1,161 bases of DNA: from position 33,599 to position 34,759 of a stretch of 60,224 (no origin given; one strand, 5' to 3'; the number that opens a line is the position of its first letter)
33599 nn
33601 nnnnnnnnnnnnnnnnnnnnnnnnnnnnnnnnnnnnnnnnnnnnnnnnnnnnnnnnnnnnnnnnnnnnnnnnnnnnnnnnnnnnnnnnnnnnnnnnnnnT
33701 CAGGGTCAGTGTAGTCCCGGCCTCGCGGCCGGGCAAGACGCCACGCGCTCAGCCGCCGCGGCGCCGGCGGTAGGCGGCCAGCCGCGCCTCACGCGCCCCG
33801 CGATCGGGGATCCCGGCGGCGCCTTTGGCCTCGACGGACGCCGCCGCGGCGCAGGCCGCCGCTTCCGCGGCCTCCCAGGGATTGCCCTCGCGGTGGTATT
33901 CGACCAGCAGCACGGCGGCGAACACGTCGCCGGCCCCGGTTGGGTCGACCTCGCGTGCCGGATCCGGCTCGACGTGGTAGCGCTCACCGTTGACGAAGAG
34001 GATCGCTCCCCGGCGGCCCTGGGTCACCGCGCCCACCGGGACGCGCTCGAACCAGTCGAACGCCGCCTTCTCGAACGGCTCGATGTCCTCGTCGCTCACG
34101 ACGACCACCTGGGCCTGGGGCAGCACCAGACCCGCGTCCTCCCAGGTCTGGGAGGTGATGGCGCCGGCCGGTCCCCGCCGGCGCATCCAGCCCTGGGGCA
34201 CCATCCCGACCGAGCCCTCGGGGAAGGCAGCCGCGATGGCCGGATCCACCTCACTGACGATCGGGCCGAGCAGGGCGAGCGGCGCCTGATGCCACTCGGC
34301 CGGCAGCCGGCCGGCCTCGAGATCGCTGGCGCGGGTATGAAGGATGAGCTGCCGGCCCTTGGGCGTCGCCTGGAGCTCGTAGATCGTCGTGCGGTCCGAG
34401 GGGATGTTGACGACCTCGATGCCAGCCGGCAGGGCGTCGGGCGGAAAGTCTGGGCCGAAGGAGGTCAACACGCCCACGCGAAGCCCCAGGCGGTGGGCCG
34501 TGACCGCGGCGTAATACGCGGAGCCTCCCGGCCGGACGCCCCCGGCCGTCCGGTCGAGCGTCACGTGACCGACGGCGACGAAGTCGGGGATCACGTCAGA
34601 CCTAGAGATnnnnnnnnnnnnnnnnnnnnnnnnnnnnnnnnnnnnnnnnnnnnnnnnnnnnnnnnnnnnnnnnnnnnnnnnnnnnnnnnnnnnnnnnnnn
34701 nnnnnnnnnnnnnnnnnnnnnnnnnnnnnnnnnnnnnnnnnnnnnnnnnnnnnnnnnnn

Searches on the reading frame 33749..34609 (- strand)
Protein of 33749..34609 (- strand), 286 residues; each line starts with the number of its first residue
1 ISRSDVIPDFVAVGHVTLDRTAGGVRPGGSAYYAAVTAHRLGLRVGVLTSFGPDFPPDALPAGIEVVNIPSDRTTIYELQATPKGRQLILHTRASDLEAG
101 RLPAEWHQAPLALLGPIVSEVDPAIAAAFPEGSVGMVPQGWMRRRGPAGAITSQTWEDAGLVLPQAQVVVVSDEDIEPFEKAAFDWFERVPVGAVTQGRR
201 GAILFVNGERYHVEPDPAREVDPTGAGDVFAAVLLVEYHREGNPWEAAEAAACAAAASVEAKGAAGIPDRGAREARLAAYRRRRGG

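Call 72: search_protein_families(library=pfam, proteins=[window:33749-34609:-], max_evalue=0.00001)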
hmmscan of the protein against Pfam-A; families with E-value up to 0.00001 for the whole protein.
window:33749-34609:- (286 aa): 1 family
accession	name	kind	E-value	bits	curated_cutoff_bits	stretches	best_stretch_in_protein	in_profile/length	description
PF00294.29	PfkB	-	6e-17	62.4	25.8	1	179-265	208-296/302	pfkB family carbohydrate kinase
